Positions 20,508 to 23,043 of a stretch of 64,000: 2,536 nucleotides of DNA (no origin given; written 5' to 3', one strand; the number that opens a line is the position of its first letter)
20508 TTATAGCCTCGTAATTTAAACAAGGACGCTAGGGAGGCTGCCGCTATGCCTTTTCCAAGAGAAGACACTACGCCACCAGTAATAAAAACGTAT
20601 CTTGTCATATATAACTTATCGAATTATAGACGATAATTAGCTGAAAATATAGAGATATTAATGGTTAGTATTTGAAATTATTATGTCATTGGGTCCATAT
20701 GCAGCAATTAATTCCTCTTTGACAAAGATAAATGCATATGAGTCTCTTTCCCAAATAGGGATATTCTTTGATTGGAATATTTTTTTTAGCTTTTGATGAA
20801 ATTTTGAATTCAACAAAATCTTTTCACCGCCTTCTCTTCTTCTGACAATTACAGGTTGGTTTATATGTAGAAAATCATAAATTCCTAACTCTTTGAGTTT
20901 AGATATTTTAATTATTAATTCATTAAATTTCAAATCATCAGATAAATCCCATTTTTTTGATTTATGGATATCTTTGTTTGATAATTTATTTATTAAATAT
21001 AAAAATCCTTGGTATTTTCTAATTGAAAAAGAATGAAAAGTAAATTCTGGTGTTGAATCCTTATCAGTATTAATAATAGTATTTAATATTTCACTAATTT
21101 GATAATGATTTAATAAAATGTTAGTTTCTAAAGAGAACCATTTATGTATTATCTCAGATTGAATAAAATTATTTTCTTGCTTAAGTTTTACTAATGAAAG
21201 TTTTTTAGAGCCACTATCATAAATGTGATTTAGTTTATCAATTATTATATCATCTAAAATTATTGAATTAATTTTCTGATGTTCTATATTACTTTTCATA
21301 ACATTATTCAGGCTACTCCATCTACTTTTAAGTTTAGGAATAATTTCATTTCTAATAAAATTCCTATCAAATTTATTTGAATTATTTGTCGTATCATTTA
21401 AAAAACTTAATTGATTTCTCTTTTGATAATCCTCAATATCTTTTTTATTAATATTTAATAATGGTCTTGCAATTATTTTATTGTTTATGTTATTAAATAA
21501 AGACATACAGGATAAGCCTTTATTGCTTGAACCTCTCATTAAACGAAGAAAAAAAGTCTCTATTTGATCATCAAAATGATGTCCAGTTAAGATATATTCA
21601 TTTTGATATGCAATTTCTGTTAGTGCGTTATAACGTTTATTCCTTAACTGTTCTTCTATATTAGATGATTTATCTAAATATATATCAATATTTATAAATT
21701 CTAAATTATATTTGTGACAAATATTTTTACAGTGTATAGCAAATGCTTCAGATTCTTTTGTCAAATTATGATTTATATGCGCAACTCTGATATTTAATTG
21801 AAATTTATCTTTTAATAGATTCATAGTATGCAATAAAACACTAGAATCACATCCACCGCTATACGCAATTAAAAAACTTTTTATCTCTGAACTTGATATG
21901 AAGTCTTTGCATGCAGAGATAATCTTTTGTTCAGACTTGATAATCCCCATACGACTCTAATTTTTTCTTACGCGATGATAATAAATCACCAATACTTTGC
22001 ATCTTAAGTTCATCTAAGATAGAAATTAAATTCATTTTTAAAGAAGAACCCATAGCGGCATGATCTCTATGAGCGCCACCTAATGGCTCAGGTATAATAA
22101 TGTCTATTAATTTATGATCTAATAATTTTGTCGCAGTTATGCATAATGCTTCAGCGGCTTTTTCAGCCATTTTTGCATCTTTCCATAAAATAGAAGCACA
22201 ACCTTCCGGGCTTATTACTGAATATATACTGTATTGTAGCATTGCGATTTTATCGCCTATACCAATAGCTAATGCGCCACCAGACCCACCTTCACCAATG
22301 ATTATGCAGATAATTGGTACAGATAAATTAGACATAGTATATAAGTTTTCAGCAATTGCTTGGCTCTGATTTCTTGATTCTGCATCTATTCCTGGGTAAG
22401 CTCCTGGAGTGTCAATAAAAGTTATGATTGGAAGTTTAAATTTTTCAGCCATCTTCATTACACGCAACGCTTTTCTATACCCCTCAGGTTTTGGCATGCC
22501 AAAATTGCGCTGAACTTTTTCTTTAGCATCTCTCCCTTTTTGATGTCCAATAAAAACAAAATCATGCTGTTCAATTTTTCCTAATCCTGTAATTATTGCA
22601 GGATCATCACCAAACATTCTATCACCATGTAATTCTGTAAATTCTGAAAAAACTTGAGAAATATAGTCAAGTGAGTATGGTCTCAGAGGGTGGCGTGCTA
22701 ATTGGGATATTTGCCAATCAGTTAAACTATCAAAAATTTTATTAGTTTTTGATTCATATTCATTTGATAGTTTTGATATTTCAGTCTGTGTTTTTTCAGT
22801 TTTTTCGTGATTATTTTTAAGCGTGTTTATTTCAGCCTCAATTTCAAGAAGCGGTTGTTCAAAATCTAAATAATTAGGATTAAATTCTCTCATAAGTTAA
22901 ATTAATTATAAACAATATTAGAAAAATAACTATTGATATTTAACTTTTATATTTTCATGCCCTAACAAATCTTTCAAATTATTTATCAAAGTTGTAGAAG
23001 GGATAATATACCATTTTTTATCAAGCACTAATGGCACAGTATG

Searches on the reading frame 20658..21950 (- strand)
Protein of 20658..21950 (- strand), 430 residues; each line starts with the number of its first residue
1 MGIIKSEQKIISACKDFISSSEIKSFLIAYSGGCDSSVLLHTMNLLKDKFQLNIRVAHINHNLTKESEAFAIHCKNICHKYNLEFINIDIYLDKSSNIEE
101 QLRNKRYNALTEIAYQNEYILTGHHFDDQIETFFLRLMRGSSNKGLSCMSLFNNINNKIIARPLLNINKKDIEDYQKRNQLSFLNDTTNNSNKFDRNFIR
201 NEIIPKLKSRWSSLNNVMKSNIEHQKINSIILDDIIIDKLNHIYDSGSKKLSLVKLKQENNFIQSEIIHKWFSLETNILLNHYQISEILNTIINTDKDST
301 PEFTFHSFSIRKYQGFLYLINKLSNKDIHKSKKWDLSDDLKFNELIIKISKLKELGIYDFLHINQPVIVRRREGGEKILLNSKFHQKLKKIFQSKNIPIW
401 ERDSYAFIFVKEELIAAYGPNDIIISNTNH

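Call 41: search_protein_families(library=pfam, proteins=[window:20658-21950:-], max_evalue=0.00001)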
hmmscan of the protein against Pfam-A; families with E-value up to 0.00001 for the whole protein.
window:20658-21950:- (430 aa): 2 families
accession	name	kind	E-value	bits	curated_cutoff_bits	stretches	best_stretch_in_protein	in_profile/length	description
PF01171.26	ATP_bind_3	-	1.1e-53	182.1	27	1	26-202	2-182/182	PP-loop family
PF11734.13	TilS_C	-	3.2e-10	39.7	22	1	368-419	2-54/74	TilS substrate C-terminal domain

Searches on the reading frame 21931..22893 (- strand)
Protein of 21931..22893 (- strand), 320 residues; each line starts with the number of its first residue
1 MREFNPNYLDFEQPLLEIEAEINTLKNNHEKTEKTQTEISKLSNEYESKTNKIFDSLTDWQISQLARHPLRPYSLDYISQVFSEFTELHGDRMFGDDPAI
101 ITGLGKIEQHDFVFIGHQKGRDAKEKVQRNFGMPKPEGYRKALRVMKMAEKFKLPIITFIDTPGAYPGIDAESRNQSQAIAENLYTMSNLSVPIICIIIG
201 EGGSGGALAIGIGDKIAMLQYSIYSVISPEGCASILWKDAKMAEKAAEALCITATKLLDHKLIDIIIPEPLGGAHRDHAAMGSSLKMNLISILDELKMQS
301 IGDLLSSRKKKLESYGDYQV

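Call 3: search_protein_families(library=pfam, proteins=[window:21931-22893:-])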
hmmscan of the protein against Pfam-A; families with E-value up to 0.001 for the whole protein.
window:21931-22893:- (320 aa): 2 families
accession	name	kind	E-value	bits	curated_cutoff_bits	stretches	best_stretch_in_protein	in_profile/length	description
PF03255.19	ACCA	-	1.5e-139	464.9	23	1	8-316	1-310/310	Acetyl co-enzyme A carboxylase carboxyltransferase-like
PF01039.27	Carboxyl_trans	-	1.8e-17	63.6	22.3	1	98-247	282-427/493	Carboxyl transferase domain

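Call 4: search_protein_families(library=ncbifam, proteins=[window:21931-22893:-])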
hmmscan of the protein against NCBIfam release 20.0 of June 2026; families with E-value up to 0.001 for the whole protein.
window:21931-22893:- (320 aa): 6 families
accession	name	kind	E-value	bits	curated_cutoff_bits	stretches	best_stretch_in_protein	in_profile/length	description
NF004344.0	PRK05724.1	equivalog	5.6e-143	476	357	1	6-319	3-317/319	acetyl-CoA carboxylase carboxyltransferase subunit alpha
TIGR00513.1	accA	equivalog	2e-137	457.9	319.3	1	7-318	4-316/321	acetyl-CoA carboxylase carboxyl transferase subunit alpha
NF041504.1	AccA_sub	subfamily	1.7e-105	352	300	1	60-313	1-254/257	carboxyltransferase subunit alpha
NF008971.0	PRK12319.1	equivalog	1.8e-86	289.9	406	1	62-315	7-256/256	acetyl-CoA carboxylase carboxyl transferase subunit alpha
TIGR01117.1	mmdA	subfamily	7.9e-12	44.7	998.8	1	141-248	338-449/512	methylmalonyl-CoA decarboxylase subunit alpha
TIGR03134.1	malonate_gamma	equivalog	1.2e-07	31.4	237.15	1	93-250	16-183/258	biotin-independent malonate decarboxylase subunit gamma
